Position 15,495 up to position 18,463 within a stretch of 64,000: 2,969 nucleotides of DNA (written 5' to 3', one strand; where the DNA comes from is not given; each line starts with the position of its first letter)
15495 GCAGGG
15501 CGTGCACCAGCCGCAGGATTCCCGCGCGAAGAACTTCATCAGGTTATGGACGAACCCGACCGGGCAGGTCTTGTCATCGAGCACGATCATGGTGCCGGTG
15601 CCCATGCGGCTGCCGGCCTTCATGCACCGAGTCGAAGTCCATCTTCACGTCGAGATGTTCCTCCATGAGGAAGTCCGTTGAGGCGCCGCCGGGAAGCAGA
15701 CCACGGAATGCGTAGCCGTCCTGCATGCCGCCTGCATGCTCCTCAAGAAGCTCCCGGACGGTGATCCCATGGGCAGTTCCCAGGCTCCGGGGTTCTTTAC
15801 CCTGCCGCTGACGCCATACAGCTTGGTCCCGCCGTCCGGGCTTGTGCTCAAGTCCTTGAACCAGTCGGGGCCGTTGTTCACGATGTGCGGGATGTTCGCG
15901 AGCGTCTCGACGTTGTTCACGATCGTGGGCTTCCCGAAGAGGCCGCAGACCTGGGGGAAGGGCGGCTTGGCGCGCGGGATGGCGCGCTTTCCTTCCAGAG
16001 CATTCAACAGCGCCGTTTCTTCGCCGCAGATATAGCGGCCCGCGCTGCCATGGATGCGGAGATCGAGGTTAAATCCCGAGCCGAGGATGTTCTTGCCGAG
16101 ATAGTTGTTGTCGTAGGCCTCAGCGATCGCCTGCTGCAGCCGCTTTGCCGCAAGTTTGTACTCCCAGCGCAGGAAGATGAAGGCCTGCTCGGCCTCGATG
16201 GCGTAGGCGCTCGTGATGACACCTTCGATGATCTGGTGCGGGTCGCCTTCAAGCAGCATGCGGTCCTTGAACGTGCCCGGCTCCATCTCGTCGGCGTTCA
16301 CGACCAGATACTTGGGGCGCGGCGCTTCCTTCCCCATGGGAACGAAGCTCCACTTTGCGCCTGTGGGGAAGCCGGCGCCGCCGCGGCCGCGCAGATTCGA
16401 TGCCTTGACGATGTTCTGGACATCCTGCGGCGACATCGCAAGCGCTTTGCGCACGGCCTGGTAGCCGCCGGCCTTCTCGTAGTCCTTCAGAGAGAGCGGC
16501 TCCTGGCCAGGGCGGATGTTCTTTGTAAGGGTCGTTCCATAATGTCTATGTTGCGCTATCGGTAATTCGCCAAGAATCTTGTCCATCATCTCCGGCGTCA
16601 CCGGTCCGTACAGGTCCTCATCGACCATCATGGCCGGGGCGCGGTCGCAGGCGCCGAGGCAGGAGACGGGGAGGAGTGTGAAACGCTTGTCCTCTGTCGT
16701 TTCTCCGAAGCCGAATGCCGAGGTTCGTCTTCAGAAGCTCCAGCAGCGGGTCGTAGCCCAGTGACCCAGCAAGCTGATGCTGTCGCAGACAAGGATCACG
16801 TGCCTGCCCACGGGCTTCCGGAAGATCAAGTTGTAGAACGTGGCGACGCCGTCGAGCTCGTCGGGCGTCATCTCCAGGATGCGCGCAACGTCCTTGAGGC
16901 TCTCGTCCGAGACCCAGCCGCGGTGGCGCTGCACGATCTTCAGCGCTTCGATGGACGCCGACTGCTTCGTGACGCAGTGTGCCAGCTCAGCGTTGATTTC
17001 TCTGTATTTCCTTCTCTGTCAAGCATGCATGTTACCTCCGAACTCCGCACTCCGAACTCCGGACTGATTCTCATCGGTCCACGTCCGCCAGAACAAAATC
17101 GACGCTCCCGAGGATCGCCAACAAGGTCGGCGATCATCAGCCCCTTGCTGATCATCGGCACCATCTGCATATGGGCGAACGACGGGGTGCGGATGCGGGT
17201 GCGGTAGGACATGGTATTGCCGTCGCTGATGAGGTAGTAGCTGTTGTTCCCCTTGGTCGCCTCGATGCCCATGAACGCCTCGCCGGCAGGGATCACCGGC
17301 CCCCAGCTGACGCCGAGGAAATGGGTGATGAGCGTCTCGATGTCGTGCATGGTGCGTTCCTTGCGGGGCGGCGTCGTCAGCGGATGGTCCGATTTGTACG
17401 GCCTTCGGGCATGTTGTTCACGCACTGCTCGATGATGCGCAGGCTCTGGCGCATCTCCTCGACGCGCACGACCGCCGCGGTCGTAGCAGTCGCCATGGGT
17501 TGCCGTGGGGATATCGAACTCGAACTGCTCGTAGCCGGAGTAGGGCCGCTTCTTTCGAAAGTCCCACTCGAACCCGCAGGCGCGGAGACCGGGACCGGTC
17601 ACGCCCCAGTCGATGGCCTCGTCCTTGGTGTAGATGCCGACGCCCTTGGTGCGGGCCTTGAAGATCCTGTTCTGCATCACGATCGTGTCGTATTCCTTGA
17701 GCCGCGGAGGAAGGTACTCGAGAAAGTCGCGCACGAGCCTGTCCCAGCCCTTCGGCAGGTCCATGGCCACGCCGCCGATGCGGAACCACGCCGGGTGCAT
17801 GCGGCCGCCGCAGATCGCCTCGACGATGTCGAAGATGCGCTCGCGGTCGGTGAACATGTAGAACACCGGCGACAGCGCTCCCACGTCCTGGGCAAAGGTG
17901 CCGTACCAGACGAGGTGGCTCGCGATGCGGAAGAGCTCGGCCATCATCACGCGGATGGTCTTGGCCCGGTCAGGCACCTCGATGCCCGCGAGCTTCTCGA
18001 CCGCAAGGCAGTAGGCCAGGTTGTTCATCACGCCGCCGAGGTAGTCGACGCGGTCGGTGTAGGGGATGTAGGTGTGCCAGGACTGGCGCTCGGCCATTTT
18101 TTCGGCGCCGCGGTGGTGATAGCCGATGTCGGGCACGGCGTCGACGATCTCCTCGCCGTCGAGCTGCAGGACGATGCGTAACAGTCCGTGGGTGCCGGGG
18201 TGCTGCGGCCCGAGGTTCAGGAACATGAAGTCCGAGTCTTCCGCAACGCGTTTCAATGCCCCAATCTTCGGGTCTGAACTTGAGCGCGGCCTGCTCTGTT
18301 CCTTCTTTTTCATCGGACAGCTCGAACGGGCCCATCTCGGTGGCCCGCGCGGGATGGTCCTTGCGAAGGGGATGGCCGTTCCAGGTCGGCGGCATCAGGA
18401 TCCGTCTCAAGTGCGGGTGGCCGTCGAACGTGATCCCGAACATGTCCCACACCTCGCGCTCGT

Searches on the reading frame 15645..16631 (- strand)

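Call 34: search_protein_families(library=pfam, max_evalue=0.00001, proteins=[window:15645-16631:-])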
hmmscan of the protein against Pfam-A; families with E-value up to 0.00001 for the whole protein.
window:15645-16631:- (328 aa): 1 family
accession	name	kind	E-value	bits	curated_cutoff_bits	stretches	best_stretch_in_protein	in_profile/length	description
PF01512.22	Complex1_51K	-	6e-49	166.2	31.2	1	75-249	1-150/150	Nuo51 FMN-binding domain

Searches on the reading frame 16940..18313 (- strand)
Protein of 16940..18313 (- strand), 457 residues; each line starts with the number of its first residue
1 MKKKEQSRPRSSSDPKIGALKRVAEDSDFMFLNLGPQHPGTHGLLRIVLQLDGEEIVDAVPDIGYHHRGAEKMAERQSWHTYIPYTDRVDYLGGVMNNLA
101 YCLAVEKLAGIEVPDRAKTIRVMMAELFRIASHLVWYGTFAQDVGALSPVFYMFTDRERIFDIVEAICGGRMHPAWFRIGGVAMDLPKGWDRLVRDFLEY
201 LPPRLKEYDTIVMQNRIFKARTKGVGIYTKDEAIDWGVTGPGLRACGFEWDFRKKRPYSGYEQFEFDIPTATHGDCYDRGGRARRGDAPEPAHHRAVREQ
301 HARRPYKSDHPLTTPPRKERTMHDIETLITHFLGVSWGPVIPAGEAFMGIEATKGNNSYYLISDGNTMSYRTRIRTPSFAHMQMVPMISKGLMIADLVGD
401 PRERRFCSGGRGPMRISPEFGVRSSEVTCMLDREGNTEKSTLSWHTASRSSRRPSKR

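Call 34: search_protein_families(library=pfam, max_evalue=0.00001, proteins=[window:16940-18313:-])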
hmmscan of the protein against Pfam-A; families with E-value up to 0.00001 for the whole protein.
window:16940-18313:- (457 aa): 1 family
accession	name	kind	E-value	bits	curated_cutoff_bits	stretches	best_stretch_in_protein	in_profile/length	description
PF00346.24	Complex1_49kDa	-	1e-89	300.6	24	1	143-398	1-256/271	Respiratory-chain NADH dehydrogenase, 49 Kd subunit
